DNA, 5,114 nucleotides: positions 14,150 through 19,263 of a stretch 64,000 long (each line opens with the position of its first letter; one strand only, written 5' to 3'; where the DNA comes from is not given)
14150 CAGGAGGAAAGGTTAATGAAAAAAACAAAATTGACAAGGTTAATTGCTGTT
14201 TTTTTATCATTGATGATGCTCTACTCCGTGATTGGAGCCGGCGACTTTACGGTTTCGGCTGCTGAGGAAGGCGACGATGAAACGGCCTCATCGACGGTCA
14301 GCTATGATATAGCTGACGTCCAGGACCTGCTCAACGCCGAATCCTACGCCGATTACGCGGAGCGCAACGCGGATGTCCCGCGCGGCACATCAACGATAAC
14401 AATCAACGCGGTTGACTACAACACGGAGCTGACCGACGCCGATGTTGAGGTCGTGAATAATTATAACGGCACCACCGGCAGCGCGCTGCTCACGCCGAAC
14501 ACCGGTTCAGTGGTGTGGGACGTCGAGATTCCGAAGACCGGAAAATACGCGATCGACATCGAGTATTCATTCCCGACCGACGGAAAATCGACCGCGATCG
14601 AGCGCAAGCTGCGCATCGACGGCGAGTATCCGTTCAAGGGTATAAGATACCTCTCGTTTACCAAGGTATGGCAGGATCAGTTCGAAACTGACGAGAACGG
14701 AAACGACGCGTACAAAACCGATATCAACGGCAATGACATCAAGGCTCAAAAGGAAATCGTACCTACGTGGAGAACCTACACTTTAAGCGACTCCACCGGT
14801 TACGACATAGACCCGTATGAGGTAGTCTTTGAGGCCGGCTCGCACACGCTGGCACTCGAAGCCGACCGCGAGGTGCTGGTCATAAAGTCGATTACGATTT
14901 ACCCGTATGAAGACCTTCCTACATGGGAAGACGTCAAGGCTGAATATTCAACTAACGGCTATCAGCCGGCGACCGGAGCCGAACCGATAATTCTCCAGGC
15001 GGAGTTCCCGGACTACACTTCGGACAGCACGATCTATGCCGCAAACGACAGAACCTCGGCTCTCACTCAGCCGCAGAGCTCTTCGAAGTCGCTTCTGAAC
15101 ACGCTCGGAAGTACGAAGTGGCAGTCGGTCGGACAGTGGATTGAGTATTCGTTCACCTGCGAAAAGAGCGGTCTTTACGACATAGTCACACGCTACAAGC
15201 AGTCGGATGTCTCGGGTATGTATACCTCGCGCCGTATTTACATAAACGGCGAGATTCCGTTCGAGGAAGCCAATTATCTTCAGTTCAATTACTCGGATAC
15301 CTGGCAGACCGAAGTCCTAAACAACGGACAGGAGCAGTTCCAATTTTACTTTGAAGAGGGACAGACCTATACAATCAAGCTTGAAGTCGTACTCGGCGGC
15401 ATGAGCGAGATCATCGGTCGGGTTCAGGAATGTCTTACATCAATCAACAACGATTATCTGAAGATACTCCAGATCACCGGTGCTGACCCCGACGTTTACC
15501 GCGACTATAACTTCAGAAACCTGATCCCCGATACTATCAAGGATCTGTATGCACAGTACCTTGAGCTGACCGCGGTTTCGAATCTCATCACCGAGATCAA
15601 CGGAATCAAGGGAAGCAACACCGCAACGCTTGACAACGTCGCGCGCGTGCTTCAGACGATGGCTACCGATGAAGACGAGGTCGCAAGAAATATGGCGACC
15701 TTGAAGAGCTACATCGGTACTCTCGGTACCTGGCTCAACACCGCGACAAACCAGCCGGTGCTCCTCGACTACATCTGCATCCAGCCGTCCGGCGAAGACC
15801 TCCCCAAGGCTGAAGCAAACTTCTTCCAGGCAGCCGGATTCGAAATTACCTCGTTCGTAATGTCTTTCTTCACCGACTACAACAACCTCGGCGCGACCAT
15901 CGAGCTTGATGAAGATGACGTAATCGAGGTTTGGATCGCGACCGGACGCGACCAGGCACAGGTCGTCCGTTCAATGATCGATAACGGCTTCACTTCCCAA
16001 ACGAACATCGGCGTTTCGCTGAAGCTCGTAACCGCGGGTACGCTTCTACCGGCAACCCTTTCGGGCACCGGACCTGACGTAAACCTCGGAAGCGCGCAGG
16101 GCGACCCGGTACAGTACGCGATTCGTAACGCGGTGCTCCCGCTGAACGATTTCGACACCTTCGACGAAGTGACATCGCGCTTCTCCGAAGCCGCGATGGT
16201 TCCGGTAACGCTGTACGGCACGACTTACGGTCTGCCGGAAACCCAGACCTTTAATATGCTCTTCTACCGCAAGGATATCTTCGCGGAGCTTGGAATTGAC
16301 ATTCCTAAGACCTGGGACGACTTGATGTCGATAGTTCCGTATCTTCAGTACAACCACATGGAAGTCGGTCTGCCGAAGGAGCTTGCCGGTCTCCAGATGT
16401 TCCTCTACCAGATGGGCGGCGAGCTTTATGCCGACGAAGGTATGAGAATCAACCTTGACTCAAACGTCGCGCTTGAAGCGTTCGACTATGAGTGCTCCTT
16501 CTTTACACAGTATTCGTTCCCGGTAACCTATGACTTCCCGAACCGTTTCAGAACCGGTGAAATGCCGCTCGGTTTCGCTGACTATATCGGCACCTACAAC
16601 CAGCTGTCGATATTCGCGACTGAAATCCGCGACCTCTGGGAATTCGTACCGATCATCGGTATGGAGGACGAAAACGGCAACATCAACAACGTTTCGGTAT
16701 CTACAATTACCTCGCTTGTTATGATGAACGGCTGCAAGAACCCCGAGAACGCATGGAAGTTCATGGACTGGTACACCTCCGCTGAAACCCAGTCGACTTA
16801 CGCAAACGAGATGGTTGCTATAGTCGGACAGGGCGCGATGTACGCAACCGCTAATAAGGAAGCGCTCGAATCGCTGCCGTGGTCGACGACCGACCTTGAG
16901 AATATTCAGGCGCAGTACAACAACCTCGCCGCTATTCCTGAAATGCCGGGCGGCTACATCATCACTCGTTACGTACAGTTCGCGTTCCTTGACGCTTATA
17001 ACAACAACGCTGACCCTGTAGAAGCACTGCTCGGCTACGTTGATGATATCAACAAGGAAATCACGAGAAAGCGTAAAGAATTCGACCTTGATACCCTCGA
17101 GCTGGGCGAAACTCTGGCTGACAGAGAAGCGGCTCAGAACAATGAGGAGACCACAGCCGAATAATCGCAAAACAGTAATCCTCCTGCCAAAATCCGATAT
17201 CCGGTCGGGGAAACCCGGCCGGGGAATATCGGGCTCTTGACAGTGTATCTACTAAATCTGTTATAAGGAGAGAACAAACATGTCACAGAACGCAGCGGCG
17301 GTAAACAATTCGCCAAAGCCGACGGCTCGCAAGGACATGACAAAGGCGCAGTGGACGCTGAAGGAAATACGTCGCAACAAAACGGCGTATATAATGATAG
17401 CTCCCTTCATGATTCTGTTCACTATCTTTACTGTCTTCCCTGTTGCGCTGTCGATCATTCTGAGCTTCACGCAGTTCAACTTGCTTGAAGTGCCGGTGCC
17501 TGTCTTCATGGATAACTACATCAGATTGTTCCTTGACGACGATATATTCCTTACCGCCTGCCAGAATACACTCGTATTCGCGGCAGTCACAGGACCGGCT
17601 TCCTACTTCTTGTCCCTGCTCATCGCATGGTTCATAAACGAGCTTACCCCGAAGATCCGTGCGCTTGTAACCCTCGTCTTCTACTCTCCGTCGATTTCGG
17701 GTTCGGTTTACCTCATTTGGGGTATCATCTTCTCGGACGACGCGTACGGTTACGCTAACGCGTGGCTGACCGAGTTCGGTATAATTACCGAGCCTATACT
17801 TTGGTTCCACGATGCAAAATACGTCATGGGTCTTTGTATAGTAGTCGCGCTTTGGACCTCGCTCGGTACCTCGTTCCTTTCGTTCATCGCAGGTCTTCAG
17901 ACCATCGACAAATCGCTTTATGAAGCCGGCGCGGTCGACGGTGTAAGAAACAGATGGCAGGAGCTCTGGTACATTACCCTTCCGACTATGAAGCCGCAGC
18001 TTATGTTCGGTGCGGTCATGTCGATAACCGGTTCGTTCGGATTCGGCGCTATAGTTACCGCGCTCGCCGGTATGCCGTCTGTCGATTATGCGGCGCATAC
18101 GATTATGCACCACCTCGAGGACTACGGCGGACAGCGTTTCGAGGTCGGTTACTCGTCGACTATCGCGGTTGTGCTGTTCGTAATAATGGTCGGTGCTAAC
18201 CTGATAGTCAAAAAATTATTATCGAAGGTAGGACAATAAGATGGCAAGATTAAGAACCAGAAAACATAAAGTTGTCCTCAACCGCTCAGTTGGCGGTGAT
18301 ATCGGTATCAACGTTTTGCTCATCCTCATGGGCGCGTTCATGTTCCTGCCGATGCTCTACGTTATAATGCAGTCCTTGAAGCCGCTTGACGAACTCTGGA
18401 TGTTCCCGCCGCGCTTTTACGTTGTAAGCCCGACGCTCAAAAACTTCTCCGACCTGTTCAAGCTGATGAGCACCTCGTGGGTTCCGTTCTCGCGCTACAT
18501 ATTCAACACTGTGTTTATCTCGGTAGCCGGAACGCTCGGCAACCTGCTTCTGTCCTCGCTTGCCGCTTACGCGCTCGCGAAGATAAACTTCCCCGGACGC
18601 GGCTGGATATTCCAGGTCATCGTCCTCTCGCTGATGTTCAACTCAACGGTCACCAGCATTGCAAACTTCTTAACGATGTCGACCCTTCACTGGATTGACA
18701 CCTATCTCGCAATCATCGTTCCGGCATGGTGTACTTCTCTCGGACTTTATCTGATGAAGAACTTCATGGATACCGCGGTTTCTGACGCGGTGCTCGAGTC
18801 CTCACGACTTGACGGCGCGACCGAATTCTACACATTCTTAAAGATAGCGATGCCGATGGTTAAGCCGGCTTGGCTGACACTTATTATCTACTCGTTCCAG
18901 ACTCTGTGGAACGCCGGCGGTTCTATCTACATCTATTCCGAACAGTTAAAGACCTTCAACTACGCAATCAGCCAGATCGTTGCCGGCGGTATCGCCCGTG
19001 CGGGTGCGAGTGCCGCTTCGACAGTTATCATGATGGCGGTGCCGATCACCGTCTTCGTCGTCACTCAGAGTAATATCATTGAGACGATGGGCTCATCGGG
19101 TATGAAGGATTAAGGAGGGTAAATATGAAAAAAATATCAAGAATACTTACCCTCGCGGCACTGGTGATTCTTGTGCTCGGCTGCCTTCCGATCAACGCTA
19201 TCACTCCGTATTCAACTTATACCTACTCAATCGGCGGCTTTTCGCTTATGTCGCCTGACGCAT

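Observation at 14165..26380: Seven-gene operon: giant module-bearing binding protein, two ABC permease pairs, an NHL-propeller/Yip1 membrane protein and a 1012-aa secreted protein of no recognisable family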

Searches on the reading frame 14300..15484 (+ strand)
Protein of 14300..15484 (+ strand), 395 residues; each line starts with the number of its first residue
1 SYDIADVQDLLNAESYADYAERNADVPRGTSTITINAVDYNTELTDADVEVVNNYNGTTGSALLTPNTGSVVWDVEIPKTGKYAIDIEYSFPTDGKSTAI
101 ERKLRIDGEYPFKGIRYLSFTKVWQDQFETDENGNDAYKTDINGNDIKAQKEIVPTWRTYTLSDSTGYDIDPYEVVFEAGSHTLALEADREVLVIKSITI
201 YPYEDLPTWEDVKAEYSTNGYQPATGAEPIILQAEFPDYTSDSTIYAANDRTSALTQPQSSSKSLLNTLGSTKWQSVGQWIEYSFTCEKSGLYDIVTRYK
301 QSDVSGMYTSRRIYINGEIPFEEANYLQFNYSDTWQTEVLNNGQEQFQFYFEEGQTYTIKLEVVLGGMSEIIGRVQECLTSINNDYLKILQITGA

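Call 45: search_solved_structures(query=A3, max_evalue=1, show_alignments=2)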
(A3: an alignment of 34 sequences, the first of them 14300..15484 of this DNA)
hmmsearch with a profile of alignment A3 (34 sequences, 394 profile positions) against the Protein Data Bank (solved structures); distinct sequences matched with E-value up to 1: 10.
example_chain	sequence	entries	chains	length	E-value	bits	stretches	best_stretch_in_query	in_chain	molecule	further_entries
5x7g_A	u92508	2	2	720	3.7e-06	29.4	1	266-364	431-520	Cycloisomaltooligosaccharide glucanotransferase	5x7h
8zvk_A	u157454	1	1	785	0.012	17.8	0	269-303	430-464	AaBgIC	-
2vzp_A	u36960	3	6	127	0.019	17.2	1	33-102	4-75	EXO-BETA-D-GLUCOSAMINIDASE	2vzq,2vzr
2vzo_A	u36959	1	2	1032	0.4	12.8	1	33-89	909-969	EXO-BETA-D-GLUCOSAMINIDASE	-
2vzu_A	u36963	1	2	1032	0.4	12.8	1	33-89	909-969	EXO-BETA-D-GLUCOSAMINIDASE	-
2vzs_A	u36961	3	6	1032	0.4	12.8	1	33-89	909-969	EXO-BETA-D-GLUCOSAMINIDASE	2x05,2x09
2vzt_A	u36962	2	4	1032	0.41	12.8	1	33-89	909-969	EXO-BETA-D-GLUCOSAMINIDASE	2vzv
2bgo_A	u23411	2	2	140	0.64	12.2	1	64-92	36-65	ENDO-B1,4-MANNANASE 5C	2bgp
2y8k_A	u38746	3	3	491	0.67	12.1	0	268-292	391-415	CARBOHYDRATE BINDING FAMILY 6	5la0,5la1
5la2_A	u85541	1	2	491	0.67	12.1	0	268-292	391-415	Carbohydrate binding family 6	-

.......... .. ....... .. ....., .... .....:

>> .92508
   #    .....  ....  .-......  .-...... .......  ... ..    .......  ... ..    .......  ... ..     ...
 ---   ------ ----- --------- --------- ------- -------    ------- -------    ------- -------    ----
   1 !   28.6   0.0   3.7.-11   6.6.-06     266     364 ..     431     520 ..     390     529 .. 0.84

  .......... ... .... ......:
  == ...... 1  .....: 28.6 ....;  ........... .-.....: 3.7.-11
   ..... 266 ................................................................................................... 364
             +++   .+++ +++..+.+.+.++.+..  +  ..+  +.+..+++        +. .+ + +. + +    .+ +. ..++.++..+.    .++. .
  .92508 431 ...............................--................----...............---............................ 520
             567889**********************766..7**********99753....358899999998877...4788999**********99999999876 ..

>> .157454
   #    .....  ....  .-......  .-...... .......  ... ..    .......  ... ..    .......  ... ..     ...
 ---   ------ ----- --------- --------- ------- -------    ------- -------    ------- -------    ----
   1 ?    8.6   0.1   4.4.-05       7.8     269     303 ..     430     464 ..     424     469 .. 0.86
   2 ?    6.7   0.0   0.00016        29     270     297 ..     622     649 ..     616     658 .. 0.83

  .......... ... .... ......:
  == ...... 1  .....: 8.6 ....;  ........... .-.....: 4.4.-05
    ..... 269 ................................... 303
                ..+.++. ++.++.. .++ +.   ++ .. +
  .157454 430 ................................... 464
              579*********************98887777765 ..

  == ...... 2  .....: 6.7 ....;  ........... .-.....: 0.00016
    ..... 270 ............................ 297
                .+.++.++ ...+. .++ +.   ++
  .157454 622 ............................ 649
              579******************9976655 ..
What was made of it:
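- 14372..14902 (+): First CBM35-like beta-sandwich of the binding protein (residues ~70-246). Profile versus the PDB finds the CsxA CBM35 at E 0.019 (call 45).
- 14987..15391 (+): Second CBM35-like beta-sandwich (residues ~275-409). Profile versus the PDB finds the CBM35 of cycloisomaltooligosaccharide glucanotransferase 5x7g at E 3.7e-6, covering profile positions 266-364 (call 45).
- On CBM35: Profile versus the PDB finds the CITase CBM35 at E 3.7e-6 (call 45).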

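Call 46: search_protein_families(library=pfam, alignment_id=A3, max_evalue=0.01)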
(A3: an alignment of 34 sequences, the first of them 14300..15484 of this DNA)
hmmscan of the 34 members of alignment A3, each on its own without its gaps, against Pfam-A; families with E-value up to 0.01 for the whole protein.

A. member 1, window:14300-15484:+ (395 aa): 1 family
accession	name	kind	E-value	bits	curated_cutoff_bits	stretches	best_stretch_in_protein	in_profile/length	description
PF16990.11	CBM_35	-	7.7e-06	26.7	28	1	44-97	10-64/121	Carbohydrate binding module (family 35)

B. families by the number of members that match (of 34 scanned): 7 families
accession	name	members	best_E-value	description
PF25275.1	Golvesin_C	26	4.2e-07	Golvesin C-terminal domain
PF16990.11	CBM_35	22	1.5e-07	Carbohydrate binding module (family 35)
PF09394.16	Inhibitor_I42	6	2.5e-05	Chagasin family peptidase inhibitor I42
PF17829.7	GH115_C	4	4.6e-07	Glycosyl hydrolase family 115 C-terminal domain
PF03944.20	Endotoxin_C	2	0.00077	delta endotoxin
PF03422.21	CBM_6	1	0.0005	Carbohydrate binding module (family 6)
PF07523.18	Big_3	1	0.0093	Bacterial Ig-like domain (group 3)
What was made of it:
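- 14372..14902 (+): CBM_35 is hit in 22 of 34 orthologs and Golvesin_C in 26 of 34 (call 46).
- On CBM35: 22 of 34 orthologs hit at E < 0.01 (call 46).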

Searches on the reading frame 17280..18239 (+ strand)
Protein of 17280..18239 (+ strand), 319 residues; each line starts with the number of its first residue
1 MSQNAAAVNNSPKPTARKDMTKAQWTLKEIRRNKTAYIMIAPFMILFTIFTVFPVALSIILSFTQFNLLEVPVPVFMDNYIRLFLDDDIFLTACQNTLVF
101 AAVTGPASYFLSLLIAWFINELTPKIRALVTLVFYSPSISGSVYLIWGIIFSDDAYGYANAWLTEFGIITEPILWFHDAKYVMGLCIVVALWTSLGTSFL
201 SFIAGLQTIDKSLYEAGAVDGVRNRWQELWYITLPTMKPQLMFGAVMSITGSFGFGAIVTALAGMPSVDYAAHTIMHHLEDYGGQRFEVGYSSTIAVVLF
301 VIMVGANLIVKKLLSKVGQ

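Call 3: search_protein_families(library=pfam, proteins=[window:17280-18239:+], max_evalue=0.01)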
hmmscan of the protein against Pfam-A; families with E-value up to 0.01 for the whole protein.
window:17280-18239:+ (319 aa): 1 family
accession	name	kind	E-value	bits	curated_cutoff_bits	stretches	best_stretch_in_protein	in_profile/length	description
PF00528.27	BPD_transp_1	-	8e-07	29.4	26.4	1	118-313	43-178/184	Binding-protein-dependent transport system inner membrane component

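Call 4: search_protein_families(library=ncbifam, proteins=[window:17280-18239:+], max_evalue=0.01)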
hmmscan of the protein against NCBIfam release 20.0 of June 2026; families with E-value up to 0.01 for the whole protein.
window:17280-18239:+ (319 aa): 12 families
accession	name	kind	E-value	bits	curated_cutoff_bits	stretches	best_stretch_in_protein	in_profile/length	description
NF007852.0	PRK10561.1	equivalog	2.7e-16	60.3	335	1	31-309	9-283/295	sn-glycerol-3-phosphate ABC transporter permease UgpA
NF007044.0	PRK09497.1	equivalog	1.4e-13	50.9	348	1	36-299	8-264/285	spermidine/putrescine ABC transporter permease PotB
NF040931.1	ABC_arch_GlcT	equivalog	1.8e-08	34.4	360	1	44-309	5-264/278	glucose ABC transporter permease GlcT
NF007963.0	PRK10683.1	equivalog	4.7e-08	32.8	489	1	38-305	43-300/317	putrescine ABC transporter permease PotH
TIGR00969.1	3a0106s02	subfamily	4.1e-07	29.7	240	1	77-314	47-269/272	sulfate ABC transporter permease subunit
NF008232.0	PRK10999.1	equivalog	8.4e-07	28.1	392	1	75-311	265-511/520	maltose ABC transporter permease MalF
TIGR02139.1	permease_CysT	equivalog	2.9e-06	27.1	246.1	1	57-309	16-258/265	sulfate ABC transporter permease subunit CysT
NF043074.1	MMSYN1_0196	equivalog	6.8e-06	25.6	350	1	34-128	8-101/277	spermidine/putrescine ABC transporter permease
NF008208.0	PRK10971.1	equivalog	1.4e-05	24.7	415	1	80-318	47-271/277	sulfate/thiosulfate ABC transporter permease CysT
NF006939.0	PRK09421.1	equivalog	4.6e-05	22.9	262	1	101-304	19-214/230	molybdate ABC transporter permease subunit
TIGR02140.1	permease_CysW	equivalog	0.00021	20.9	329.1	1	76-315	32-256/261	sulfate ABC transporter permease subunit CysW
TIGR02141.1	modB_ABC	equivalog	0.0023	17.6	182.6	1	101-280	7-178/208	molybdate ABC transporter permease subunit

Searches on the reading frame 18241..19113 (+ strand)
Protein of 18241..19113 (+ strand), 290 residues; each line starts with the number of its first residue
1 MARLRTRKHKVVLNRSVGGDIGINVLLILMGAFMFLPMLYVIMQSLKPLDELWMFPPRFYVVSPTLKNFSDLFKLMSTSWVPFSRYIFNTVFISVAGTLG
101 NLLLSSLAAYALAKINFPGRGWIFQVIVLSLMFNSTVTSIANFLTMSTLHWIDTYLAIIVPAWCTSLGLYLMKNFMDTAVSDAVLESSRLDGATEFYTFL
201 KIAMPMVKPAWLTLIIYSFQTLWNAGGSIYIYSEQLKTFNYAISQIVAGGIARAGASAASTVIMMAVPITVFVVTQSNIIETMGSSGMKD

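Call 3: search_protein_families(library=pfam, proteins=[window:18241-19113:+], max_evalue=0.01)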
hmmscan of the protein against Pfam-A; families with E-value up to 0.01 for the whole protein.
window:18241-19113:+ (290 aa): 1 family
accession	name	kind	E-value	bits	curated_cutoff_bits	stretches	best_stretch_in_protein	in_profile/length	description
PF00528.27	BPD_transp_1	-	5e-09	36.6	26.4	1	103-274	3-173/184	Binding-protein-dependent transport system inner membrane component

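Call 4: search_protein_families(library=ncbifam, proteins=[window:18241-19113:+], max_evalue=0.01)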
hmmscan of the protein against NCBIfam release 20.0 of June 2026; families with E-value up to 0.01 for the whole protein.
window:18241-19113:+ (290 aa): 9 families
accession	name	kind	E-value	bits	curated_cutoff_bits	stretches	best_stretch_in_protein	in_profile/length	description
NF008210.0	PRK10973.1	equivalog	9.5e-17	61.6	297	1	20-280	9-273/281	sn-glycerol-3-phosphate ABC transporter permease UgpE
NF040932.1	ABC_arch_GlcU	equivalog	2e-13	50.6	340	1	24-279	6-260/272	glucose ABC transporter permease GlcU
NF008231.0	PRK10998.1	equivalog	1.1e-12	48.1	261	1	78-290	76-296/296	maltose ABC transporter permease MalG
TIGR02141.1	modB_ABC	equivalog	6.5e-07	29.2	182.6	1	91-272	4-199/208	molybdate ABC transporter permease subunit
TIGR01581.1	Mo_ABC_porter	hypoth_equivalog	7.2e-06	25.6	210.3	1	92-220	28-169/225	ABC transporter permease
NF008232.0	PRK10999.1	equivalog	0.00052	18.9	392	1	156-224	377-445/520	maltose ABC transporter permease MalF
NF040839.1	tungstate_WtpB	equivalog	0.00068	19.3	340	1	68-275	29-244/251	tungstate ABC transporter permease WtpB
TIGR02139.1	permease_CysT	equivalog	0.00085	19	246.1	0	57-281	24-259/265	sulfate ABC transporter permease subunit CysT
TIGR00969.1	3a0106s02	subfamily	0.0014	18.1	240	0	67-276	45-265/272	sulfate ABC transporter permease subunit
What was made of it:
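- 18241..19113 (+): Permease P2 (MalG/UgpE-like, 290 aa). Calls 3 and 4.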
